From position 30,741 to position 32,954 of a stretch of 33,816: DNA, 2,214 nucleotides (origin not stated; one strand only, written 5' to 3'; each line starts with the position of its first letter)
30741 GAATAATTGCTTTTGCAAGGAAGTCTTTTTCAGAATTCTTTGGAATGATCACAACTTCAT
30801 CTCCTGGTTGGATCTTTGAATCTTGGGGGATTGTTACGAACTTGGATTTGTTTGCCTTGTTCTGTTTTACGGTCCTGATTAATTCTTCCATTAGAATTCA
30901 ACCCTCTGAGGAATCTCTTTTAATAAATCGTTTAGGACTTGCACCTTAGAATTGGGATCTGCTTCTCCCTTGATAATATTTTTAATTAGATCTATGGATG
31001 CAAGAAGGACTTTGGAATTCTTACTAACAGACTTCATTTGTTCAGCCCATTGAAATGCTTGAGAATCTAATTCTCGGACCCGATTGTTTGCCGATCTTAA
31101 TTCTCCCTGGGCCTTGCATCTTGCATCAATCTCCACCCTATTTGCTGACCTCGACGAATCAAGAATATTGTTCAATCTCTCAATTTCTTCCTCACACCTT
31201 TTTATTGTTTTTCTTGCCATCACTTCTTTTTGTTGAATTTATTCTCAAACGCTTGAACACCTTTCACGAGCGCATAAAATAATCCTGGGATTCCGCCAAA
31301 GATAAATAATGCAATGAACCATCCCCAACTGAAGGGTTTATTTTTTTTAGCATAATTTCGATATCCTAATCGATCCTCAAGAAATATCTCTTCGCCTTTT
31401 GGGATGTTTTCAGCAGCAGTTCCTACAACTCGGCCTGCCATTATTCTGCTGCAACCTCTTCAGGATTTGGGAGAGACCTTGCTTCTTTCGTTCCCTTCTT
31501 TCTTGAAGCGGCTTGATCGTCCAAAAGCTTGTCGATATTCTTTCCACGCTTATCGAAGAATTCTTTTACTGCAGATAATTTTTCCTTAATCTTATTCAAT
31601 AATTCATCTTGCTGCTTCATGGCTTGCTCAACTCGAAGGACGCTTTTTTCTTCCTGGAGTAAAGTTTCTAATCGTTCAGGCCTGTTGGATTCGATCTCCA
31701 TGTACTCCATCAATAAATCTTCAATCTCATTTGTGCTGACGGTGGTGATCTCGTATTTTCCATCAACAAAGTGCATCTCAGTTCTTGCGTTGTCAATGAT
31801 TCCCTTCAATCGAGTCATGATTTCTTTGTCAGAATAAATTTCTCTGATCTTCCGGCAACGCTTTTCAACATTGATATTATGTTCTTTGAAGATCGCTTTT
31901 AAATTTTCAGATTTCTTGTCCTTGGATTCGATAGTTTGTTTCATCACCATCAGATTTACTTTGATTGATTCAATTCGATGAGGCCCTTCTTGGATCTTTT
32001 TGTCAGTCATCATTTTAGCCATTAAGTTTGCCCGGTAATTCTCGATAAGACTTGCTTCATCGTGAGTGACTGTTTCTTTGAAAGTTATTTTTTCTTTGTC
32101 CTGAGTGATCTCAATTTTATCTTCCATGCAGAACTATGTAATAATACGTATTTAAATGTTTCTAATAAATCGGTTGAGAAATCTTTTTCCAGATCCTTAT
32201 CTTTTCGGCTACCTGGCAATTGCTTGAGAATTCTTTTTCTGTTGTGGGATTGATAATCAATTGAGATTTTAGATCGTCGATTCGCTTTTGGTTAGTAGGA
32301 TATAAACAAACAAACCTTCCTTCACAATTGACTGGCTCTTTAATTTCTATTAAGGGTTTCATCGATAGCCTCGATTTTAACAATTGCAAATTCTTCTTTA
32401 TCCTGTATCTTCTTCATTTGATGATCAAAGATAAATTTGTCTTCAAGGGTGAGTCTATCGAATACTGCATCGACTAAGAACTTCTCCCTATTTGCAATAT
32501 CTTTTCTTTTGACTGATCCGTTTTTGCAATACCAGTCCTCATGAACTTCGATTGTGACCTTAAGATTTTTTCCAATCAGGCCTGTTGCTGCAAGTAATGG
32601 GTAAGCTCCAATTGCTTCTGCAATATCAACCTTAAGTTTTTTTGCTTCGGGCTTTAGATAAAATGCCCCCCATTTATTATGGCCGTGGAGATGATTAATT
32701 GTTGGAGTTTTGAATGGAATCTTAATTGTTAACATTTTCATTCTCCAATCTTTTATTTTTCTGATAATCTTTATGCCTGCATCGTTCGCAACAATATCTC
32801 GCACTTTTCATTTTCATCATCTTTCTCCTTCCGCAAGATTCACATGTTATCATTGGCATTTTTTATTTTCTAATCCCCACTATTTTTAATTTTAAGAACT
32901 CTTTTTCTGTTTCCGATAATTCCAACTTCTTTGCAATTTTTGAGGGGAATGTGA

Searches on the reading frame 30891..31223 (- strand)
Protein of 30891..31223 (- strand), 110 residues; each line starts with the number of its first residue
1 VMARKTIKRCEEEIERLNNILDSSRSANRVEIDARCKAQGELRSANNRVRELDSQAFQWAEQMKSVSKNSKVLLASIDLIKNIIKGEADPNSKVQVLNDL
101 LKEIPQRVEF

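Call 69: search_protein_families(library=pfam, proteins=[window:30891-31223:-], max_evalue=0.01)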
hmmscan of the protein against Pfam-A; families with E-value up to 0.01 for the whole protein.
window:30891-31223:- (110 aa): 2 families
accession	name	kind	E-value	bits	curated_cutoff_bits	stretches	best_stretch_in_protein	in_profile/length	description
PF00261.25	Tropomyosin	-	0.0017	18.3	38.6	1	38-110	130-199/242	Tropomyosin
PF06009.19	Laminin_II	-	0.0069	16.8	33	0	16-96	25-111/138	Laminin Domain II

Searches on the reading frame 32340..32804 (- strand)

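Call 69: search_protein_families(library=pfam, proteins=[window:32340-32804:-], max_evalue=0.01)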
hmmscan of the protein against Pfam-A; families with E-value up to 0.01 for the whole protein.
window:32340-32804:- (154 aa): 1 family
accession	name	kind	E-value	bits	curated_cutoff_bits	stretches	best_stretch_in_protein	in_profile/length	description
PF05866.16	RusA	-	8.8e-07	30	22.8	1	43-144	13-123/124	Endodeoxyribonuclease RusA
